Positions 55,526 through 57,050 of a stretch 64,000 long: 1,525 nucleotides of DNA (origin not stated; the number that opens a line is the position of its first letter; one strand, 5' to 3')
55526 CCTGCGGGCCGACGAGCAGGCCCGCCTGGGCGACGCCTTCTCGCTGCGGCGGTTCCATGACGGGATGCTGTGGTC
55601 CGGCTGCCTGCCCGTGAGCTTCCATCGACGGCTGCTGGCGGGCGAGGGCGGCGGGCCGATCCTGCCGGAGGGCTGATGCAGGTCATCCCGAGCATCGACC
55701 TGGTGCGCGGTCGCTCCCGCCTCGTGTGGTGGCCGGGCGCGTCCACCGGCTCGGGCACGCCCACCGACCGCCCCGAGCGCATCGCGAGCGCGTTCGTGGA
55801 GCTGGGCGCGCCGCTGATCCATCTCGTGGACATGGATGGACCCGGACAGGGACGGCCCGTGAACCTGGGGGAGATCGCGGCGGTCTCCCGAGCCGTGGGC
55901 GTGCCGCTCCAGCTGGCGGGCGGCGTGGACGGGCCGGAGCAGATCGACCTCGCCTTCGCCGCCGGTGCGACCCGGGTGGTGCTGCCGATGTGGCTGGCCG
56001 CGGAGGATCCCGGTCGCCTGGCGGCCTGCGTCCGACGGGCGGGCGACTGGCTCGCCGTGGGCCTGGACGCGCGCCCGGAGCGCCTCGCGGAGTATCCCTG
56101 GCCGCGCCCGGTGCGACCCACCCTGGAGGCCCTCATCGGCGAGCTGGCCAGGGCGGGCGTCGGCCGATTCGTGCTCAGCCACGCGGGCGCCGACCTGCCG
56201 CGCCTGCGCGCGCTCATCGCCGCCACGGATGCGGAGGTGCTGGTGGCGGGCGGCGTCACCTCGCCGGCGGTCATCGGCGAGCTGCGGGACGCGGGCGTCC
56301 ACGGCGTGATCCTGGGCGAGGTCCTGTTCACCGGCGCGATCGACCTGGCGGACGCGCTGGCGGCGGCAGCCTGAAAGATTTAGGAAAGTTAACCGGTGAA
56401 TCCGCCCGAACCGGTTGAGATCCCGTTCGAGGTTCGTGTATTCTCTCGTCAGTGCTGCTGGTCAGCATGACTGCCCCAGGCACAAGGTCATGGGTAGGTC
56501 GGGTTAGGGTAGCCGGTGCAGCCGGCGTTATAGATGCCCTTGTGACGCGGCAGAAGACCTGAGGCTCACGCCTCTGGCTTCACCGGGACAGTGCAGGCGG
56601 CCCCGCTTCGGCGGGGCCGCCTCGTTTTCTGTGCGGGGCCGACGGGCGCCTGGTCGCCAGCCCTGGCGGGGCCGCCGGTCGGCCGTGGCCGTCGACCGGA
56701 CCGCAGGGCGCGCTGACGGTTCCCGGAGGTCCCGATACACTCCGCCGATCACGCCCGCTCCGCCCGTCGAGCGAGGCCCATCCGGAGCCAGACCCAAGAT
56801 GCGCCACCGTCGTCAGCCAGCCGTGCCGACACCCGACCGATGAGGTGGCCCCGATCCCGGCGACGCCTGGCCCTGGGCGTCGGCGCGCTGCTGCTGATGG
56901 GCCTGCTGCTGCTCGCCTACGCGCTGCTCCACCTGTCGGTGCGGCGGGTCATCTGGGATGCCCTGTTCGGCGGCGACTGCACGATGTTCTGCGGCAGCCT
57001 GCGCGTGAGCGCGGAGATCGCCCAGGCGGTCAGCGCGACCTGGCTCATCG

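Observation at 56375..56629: Independently transcribed, highly structured ~145-nt RNA (6S-like or new class)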

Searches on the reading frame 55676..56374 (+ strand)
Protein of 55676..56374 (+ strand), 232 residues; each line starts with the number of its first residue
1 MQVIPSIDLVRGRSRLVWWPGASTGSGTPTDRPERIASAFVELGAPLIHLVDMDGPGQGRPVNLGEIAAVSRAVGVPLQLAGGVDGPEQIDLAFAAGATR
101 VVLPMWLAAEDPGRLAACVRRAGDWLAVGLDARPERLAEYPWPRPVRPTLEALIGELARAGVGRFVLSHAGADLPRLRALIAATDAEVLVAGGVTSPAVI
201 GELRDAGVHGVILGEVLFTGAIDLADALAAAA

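Call 12: find_related_loci(query=window:55676-56374:+, collection=genome_contigs, flank=3000)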
Query window:55676-56374:+ (232 aa) in genome_contigs; peptide patterns used: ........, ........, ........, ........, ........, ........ (x = any residue, [..] = any of these).
560 stretches matched a pattern; 50 encode a relative of the query (tblastn E <= 1e-3); 50 distinct loci.
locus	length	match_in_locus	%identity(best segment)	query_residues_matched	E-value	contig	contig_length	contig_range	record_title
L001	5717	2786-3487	74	1-232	4e-104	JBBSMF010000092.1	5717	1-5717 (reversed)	MAG: Candidatus Limnocylindrales bacterium isolate LS5_sbin.23 LS5_sbin.23_K_139628_L_5717_cov_26.3375, whole genome sho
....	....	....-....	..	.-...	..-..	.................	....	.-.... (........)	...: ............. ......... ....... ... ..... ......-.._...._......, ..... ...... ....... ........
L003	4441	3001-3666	74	1-220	4e-98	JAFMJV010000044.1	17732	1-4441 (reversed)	MAG: Chloroflexota bacterium isolate DEBay_Sum019D_L_G_81 NODE_2918_length_17732_cov_25.890592, whole genome shotgun seq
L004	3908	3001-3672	74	1-222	5e-95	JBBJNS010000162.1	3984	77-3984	MAG: Candidatus Limnocylindrales bacterium isolate RDP_SRG_33 NODE_18565_length_3984_cov_8.462204, whole genome shotgun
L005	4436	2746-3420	68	1-223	1e-92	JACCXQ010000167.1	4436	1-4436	MAG: Chloroflexota bacterium isolate MGR_bin182 SD2897-2912_k127_6170582, whole genome shotgun sequence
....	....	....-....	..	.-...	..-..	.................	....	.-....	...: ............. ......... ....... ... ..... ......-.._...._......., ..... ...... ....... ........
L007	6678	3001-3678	68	1-224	2e-89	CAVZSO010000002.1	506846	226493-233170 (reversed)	MAG: uncultured Chloroflexia bacterium isolate MFD00392.bin.2.404 genome assembly, contig: contig_15315, whole genome sh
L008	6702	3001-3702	66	1-232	2e-87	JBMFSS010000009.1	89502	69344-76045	MAG: Candidatus Limnocylindrales bacterium isolate KM4345-31 NODE_55_length_89502_cov_9.055206, whole genome shotgun seq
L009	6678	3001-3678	66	1-225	1e-85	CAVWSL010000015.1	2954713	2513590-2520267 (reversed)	MAG: uncultured Chloroflexia bacterium isolate MFD05442.bin.2.58 genome assembly, contig: contig_5027, whole genome shot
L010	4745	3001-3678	65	1-224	4e-85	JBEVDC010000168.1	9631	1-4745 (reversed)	MAG: Candidatus Limnocylindrales bacterium isolate T2R1BO.metabat2.117 T2R1BO.metabat2.117_k133_15787438, whole genome s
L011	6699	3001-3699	64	1-232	3e-84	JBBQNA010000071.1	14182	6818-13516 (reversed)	MAG: Candidatus Limnocylindrales bacterium isolate Co_metawrap_349 Cmw_349_k141_21150611_length_14182_cov_10.9972, whole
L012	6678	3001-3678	65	1-224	3e-84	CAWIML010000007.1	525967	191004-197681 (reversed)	MAG: uncultured Chloroflexia bacterium isolate MFD05176.bin.2.263 genome assembly, contig: contig_51997, whole genome sh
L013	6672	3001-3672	67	1-223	1e-82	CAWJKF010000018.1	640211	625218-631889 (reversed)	MAG: uncultured Chloroflexia bacterium isolate MFD05442.bin.2.298 genome assembly, contig: contig_5461, whole genome sho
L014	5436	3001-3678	66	1-224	3e-80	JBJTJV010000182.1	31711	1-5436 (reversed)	MAG: Chloroflexota bacterium isolate samp_4310_metabat2_114 samp_4310_1013460, whole genome shotgun sequence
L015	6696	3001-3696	58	1-232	1e-80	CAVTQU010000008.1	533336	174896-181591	MAG: uncultured Chloroflexia bacterium isolate MFD00392.bin.2.302 genome assembly, contig: contig_6875, whole genome sho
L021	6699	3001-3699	59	1-232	1e-75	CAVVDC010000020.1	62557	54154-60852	MAG: uncultured Chloroflexia bacterium isolate MFD02242.bin.2.318 genome assembly, contig: contig_86015, whole genome sh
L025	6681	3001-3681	60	1-226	9e-74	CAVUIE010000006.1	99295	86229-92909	MAG: uncultured Chloroflexia bacterium isolate MFD02242.bin.2.82 genome assembly, contig: contig_50746, whole genome sho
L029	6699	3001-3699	57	1-232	1e-72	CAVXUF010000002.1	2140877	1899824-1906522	MAG: uncultured Chloroflexia bacterium isolate MFD04651.bin.2.42 genome assembly, contig: contig_3384, whole genome shot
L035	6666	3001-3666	57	1-222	6e-67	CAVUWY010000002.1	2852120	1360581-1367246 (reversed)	MAG: uncultured Chloroflexia bacterium isolate MFD06435.bin.2.45 genome assembly, contig: contig_37824, whole genome sho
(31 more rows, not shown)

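Call 20: search_protein_families(library=pfam, proteins=[window:55676-56374:+, L025:3742-4521:+, L025:4547-5041:+, L011:3745-4566:+, L029:5370-6554:-, L014:4026-5435:-, L021:5224-6699:+, L035:4905-5819:+])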
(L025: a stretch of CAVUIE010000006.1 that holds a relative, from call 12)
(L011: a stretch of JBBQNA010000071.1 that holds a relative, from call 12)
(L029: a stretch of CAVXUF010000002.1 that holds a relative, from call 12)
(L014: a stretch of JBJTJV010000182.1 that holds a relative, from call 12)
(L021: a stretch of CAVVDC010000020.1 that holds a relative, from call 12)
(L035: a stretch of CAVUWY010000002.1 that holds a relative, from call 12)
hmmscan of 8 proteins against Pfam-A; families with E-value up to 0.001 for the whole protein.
window:55676-56374:+ (232 aa): 1 family
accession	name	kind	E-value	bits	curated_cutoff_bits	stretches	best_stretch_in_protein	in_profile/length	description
PF00977.27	His_biosynth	-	1.8e-30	106.5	23.6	1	2-222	1-227/228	Histidine biosynthesis protein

L025:3742-4521:+ (259 aa): 1 family
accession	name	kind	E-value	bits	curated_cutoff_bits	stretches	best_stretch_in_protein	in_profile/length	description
PF00160.26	Pro_isomerase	-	3.9e-31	108.9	21.7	1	102-256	2-159/159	Cyclophilin type peptidyl-prolyl cis-trans isomerase/CLD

L025:4547-5041:+ (164 aa): 1 family
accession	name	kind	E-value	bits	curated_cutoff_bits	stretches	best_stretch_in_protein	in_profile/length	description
PF00160.26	Pro_isomerase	-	4.3e-45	154.2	21.7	1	5-159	3-158/159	Cyclophilin type peptidyl-prolyl cis-trans isomerase/CLD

L011:3745-4566:+ (273 aa): 1 family
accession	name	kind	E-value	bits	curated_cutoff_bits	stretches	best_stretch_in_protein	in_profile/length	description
PF00160.26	Pro_isomerase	-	5.1e-41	141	21.7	1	59-208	3-157/159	Cyclophilin type peptidyl-prolyl cis-trans isomerase/CLD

L029:5370-6554:- (394 aa): 6 families
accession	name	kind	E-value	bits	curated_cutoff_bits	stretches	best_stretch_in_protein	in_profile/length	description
PF01266.30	DAO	-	1.3e-58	199.6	27.9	1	8-362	2-353/353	FAD dependent oxidoreductase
PF07992.20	Pyr_redox_2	-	3.6e-06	27.1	26.1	0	7-63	2-54/291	Pyridine nucleotide-disulphide oxidoreductase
PF00890.30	FAD_binding_2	-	0.00032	20.4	20.4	0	152-219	135-209/414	FAD binding domain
PF04820.20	Trp_halogenase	-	0.00037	19.9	21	0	158-220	156-219/458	Tryptophan halogenase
PF13454.12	NAD_binding_9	-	0.0007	20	21.8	0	9-43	1-36/155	FAD-NAD(P)-binding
PF13450.12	NAD_binding_8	-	0.00073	20.2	21.9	0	10-41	1-29/68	NAD(P)-binding Rossmann-like domain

L014:4026-5435:- (469 aa): 2 families
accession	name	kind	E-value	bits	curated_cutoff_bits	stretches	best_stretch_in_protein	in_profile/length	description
PF00206.25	Lyase_1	-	1.6e-111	373.2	27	1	18-351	1-312/312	Lyase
PF10415.14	FumaraseC_C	-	4.3e-23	81.9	32.5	1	417-469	1-53/54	Fumarase C C-terminus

L021:5224-6699:+ (492 aa): 4 families
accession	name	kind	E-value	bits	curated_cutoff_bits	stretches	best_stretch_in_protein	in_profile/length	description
PF00535.33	Glycos_transf_2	-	1.3e-32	113.5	23.3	1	6-124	1-117/168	Glycosyl transferase family 2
PF22181.1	TarS_linker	-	7.4e-32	110.1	27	1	220-319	1-100/100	Glycosyl transferase TarS linker domain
PF13641.12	Glyco_tranf_2_3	-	3e-11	44.2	27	1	5-118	3-119/230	Glycosyltransferase like family 2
PF10111.15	Glyco_tranf_2_2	-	8e-10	39.1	27.3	1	6-110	1-106/276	Glycosyltransferase like family 2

L035:4905-5819:+ (304 aa): 1 family
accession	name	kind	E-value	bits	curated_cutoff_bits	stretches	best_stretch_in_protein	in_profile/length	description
PF12680.13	SnoaL_2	-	0.00017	22.6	27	1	21-116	1-100/102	SnoaL-like domain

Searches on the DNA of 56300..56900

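Call 4: search_rna_families(source=window, start=56300, end=56900, threshold=evalue, max_evalue=10, show_alignments=5)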
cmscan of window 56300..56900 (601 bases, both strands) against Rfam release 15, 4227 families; matches with E-value up to 10: 7.
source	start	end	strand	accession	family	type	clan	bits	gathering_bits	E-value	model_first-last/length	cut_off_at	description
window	56511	56622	+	RF01400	istR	Gene; antitoxin;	-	23.6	45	0.016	1-130/130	no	istR Hfq binding RNA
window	56588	56620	+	RF00195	RsmY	Gene; sRNA;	CL00106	18.8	57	0.025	89-121/121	no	RsmY RNA family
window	56562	56629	+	RF02241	Xoo2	Gene; sRNA;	-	17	45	0.94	1-78/78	no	Xanthomonadaceae sRNA Xoo2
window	56670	56704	-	RF03158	L31-Actinobacteria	Cis-reg; leader;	CL00118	15.3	35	5.9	1-48/48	no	L31-Actinobacteria ribosomal protein leader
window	56558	56580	+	RF01687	Acido-Lenti-1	Gene; sRNA;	-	14.4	37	1.2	1-46/46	no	Acido-Lenti-1 RNA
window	56527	56557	+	RF01337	CRISPR-DR24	Gene; CRISPR;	-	14.1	35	9.3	1-30/30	no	CRISPR RNA direct repeat element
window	56878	56900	-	RF00282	SNORD48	Gene; snRNA; snoRNA; CD-box;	-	11.8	36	8.8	42-63/63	5'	Small nucleolar RNA SNORD48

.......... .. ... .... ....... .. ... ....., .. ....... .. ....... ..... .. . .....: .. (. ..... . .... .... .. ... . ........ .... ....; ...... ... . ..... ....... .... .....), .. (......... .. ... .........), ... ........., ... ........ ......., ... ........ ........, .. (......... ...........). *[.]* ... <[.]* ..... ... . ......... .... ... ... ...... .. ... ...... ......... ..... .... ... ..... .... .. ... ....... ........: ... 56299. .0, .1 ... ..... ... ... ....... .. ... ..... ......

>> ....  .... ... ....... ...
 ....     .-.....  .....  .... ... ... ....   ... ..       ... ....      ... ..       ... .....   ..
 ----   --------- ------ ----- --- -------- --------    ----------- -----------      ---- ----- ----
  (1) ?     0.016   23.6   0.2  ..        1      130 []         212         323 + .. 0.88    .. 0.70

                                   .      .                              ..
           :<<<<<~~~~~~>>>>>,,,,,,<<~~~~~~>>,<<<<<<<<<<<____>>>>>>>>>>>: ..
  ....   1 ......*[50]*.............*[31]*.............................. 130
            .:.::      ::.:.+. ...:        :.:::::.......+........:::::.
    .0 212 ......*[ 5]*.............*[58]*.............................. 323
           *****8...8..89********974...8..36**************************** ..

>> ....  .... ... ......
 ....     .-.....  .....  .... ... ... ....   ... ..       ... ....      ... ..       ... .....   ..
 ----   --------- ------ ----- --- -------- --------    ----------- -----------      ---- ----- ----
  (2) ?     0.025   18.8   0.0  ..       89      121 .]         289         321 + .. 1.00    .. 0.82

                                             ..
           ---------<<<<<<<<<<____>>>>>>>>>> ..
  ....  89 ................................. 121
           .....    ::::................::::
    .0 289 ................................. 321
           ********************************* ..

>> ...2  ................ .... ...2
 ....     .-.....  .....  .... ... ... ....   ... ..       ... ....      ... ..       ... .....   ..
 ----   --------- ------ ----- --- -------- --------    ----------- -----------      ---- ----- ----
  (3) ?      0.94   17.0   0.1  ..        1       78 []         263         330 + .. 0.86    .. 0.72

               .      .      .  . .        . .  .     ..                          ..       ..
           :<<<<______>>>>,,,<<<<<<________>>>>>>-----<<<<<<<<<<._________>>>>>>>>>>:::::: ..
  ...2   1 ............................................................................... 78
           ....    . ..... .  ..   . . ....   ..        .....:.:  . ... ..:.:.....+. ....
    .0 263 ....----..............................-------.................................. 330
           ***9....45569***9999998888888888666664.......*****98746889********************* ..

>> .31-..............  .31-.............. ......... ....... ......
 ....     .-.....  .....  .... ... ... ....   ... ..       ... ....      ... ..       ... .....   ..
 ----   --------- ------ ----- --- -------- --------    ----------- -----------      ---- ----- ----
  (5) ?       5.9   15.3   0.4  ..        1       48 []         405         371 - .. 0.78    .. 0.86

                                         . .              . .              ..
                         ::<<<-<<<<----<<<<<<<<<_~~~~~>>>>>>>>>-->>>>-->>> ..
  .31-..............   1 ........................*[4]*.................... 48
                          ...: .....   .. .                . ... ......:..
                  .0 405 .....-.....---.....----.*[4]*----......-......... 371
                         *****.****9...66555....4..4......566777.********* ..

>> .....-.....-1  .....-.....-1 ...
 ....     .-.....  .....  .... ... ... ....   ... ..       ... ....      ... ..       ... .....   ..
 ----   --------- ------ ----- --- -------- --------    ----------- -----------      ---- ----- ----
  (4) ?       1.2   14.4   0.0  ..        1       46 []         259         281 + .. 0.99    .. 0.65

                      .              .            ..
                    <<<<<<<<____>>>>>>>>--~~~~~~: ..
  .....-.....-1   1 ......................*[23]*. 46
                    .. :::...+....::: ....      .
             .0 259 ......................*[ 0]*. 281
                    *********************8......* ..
